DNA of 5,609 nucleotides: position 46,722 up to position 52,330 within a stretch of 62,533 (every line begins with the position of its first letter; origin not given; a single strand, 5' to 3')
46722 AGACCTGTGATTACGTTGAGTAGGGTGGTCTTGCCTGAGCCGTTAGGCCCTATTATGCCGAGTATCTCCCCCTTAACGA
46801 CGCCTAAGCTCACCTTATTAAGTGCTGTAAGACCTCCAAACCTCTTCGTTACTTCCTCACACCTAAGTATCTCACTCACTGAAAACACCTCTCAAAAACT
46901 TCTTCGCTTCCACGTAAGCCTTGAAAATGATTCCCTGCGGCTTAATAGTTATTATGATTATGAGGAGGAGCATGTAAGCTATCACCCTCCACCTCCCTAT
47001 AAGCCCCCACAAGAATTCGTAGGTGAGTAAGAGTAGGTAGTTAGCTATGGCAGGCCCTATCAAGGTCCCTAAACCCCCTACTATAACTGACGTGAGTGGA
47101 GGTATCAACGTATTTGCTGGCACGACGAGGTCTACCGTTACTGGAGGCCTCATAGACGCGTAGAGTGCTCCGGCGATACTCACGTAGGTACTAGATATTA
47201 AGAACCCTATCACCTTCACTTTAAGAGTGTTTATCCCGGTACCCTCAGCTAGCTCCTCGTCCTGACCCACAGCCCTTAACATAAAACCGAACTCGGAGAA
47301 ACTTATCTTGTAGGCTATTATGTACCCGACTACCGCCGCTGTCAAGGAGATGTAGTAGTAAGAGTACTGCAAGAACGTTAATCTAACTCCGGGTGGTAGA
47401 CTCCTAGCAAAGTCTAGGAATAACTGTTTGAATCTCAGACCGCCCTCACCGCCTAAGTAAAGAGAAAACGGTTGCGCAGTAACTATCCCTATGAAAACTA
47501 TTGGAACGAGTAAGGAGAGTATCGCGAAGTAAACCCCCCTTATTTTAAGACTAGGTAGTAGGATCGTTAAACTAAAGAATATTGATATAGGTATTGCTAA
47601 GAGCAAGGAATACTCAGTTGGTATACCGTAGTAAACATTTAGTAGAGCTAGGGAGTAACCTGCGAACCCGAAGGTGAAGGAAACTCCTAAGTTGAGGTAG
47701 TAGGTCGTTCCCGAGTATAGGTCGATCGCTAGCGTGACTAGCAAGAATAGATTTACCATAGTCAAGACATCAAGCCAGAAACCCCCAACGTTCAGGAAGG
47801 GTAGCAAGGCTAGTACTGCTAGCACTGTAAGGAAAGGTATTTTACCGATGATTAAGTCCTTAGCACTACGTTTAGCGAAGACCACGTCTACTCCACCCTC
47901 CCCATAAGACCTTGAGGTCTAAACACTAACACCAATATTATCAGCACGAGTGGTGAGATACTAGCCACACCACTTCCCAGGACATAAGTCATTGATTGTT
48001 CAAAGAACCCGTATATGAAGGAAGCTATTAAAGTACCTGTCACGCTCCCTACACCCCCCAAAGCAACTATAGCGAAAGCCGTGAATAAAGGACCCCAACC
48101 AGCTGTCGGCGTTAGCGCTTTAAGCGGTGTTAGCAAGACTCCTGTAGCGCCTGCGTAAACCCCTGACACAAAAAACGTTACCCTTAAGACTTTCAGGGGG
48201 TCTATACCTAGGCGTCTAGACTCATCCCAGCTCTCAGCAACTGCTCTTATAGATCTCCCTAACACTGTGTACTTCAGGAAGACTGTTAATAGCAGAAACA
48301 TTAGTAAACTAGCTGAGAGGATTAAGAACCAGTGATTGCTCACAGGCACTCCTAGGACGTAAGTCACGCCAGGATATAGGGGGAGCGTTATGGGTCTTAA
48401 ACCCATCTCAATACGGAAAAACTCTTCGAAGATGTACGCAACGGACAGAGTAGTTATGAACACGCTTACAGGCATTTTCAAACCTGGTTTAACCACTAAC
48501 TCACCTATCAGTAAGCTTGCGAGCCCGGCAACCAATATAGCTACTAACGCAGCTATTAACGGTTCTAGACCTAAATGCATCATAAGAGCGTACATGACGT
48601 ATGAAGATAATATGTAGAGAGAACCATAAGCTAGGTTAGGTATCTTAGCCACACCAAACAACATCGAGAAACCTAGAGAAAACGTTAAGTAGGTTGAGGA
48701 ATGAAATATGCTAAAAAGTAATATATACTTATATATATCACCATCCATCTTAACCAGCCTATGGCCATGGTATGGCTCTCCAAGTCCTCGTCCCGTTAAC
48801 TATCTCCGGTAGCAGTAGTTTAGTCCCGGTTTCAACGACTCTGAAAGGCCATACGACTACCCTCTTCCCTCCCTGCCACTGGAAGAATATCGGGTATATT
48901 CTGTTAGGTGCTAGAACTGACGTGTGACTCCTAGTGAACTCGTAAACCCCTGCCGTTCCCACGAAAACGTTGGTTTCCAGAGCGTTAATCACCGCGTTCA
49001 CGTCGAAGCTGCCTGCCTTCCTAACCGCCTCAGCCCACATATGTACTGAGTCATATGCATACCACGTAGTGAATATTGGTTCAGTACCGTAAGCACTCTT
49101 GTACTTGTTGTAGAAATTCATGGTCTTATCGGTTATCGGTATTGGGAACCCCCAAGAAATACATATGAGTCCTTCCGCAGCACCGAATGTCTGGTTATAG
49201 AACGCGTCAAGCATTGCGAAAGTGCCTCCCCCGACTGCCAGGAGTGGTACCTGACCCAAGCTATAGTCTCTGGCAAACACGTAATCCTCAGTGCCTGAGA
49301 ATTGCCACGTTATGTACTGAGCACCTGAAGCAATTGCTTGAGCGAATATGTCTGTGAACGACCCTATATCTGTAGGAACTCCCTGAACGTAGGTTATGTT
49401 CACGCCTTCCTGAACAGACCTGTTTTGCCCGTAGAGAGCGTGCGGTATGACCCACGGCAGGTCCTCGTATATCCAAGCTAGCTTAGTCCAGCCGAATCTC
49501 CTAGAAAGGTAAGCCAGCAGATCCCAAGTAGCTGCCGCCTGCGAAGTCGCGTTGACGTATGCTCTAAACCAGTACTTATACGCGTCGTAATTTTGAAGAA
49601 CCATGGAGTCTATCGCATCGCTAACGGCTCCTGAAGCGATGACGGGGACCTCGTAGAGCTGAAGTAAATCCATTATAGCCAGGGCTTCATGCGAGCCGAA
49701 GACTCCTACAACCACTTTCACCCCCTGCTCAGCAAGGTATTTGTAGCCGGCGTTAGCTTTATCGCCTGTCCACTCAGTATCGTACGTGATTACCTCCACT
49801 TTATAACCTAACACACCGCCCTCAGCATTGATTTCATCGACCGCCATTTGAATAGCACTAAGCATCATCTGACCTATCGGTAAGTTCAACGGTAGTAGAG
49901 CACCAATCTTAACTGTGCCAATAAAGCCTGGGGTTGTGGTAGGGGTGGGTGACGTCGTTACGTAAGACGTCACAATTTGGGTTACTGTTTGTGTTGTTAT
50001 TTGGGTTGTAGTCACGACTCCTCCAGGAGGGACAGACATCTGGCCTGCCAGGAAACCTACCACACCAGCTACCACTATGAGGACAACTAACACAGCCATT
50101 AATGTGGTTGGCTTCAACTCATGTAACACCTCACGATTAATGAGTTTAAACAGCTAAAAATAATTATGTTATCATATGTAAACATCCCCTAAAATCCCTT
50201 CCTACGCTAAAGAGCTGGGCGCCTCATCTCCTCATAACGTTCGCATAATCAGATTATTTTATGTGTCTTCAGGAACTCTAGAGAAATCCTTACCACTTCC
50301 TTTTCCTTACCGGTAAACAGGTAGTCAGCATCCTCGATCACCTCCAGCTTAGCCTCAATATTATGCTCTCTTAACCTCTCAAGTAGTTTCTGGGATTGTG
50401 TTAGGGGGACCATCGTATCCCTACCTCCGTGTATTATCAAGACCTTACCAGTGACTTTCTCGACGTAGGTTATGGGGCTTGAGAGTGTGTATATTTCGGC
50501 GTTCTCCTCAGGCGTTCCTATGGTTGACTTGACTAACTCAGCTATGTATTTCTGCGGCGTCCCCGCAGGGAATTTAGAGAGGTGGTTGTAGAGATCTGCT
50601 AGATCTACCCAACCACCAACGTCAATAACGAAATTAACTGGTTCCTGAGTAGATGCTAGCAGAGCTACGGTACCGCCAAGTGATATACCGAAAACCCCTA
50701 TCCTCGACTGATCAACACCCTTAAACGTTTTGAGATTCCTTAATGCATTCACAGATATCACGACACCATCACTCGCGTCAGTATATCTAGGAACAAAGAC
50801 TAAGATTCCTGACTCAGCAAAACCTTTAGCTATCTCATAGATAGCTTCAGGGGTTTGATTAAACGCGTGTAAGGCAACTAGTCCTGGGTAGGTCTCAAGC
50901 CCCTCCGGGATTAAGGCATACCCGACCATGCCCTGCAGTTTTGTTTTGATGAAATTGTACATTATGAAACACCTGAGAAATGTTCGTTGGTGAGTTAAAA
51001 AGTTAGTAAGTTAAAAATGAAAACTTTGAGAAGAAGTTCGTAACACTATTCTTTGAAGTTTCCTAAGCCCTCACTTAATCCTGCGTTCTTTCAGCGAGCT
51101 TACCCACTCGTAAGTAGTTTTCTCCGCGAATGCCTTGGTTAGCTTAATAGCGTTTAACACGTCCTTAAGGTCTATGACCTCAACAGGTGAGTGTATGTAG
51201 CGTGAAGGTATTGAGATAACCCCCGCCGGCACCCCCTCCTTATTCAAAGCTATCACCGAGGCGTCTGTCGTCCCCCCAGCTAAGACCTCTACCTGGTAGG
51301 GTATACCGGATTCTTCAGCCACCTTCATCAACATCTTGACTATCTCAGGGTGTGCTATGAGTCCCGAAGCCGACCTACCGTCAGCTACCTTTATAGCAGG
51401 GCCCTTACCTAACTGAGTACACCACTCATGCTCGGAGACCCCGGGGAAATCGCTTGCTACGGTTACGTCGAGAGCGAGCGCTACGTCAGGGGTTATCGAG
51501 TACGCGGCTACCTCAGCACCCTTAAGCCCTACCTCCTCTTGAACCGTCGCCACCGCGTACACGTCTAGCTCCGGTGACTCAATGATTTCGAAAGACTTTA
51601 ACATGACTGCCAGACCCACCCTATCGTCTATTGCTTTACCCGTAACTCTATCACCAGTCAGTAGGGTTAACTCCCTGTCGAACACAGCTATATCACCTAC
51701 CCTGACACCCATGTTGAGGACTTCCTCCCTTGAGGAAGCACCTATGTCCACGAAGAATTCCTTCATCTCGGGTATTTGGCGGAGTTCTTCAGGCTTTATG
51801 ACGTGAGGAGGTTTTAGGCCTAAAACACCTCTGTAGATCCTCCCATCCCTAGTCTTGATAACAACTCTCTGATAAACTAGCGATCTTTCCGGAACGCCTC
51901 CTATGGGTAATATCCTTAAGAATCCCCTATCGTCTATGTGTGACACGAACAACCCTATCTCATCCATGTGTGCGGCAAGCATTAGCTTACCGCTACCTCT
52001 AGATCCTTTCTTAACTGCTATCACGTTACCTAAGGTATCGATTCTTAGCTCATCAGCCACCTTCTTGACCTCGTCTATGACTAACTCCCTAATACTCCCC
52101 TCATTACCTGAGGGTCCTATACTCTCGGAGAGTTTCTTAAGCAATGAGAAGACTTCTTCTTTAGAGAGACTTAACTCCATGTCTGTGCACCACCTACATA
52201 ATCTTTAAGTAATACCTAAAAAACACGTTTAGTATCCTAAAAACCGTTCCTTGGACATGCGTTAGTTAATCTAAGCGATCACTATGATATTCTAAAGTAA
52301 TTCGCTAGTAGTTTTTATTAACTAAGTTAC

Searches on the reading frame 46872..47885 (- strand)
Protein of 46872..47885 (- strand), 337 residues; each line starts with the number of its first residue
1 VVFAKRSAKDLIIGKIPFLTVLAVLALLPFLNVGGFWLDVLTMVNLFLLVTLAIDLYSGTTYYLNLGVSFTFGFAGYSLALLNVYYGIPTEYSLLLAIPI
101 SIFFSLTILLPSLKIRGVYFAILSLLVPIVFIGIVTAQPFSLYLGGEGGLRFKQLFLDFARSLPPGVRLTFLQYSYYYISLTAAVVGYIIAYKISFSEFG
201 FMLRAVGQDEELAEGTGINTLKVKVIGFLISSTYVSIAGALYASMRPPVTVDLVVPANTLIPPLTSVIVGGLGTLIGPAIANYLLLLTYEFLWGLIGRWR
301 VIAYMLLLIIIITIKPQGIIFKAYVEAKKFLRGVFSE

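Call 47: search_protein_families(library=pfam, proteins=[window:46872-47885:-], max_evalue=0.0001)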
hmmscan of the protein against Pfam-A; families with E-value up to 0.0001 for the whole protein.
window:46872-47885:- (337 aa): 1 family
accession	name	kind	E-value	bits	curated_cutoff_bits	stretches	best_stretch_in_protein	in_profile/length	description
PF02653.21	BPD_transp_2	-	3.4e-25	89.2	26.8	1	38-311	3-265/269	Branched-chain amino acid transport system / permease component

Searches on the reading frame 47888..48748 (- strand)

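Call 47: search_protein_families(library=pfam, proteins=[window:47888-48748:-], max_evalue=0.0001)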
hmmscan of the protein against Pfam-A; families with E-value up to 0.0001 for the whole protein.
window:47888-48748:- (286 aa): 1 family
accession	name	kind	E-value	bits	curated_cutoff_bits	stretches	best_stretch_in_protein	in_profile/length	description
PF02653.21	BPD_transp_2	-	1.8e-37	129.4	26.8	1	10-274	2-266/269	Branched-chain amino acid transport system / permease component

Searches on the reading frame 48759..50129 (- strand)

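Call 47: search_protein_families(library=pfam, proteins=[window:48759-50129:-], max_evalue=0.0001)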
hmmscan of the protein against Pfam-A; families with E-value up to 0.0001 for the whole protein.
window:48759-50129:- (456 aa): 3 families
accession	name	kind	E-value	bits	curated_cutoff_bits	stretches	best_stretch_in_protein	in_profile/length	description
PF13458.12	Peripla_BP_6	-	4.8e-39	135.4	31.7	1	72-401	1-325/343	Periplasmic binding protein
PF01094.35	ANF_receptor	-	5.5e-25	88.6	25.4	1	90-375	3-296/353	Receptor family ligand binding region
PF13433.12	Peripla_BP_5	-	2e-14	53.9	27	2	87-147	18-79/363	Periplasmic binding protein domain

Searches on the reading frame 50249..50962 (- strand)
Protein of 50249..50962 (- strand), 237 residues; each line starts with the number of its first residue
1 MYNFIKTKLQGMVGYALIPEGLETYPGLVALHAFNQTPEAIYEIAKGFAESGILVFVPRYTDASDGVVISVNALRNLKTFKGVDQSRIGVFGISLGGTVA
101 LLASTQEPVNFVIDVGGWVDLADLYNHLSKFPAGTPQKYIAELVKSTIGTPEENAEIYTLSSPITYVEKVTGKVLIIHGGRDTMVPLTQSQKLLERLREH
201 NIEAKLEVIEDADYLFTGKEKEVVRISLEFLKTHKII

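Call 47: search_protein_families(library=pfam, proteins=[window:50249-50962:-], max_evalue=0.0001)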
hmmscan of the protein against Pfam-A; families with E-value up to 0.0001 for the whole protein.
window:50249-50962:- (237 aa): 6 families
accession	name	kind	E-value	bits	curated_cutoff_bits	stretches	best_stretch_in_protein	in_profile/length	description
PF20434.5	BD-FAE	-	1.2e-16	61.3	26.8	1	82-197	85-215/215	BD-FAE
PF00326.27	Peptidase_S9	-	2.8e-15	56.8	22.6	1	72-232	50-207/213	Prolyl oligopeptidase family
PF01738.24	DLH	-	4.8e-12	46.4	21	1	72-222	83-194/217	Dienelactone hydrolase family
PF12146.15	Hydrolase_4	-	9.9e-06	25.4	27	0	167-205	187-225/239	Serine aminopeptidase, S33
PF08840.17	BAAT_C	-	3.6e-05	24.3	20.9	1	73-209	9-151/210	BAAT / Acyl-CoA thioester hydrolase C terminal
PF07859.19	Abhydrolase_3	-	7.3e-05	23.1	25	0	63-216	48-208/210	alpha/beta hydrolase fold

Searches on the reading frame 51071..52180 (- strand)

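Call 47: search_protein_families(library=pfam, proteins=[window:51071-52180:-], max_evalue=0.0001)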
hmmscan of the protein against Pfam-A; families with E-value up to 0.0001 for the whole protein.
window:51071-52180:- (369 aa): 2 families
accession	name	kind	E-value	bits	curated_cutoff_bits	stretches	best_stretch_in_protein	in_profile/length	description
PF05343.19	Peptidase_M42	-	4e-103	344.9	23.2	1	51-347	1-292/292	M42 glutamyl aminopeptidase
PF01546.33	Peptidase_M20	-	1.2e-09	38.8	24.6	1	183-353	33-205/206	Peptidase family M20/M25/M40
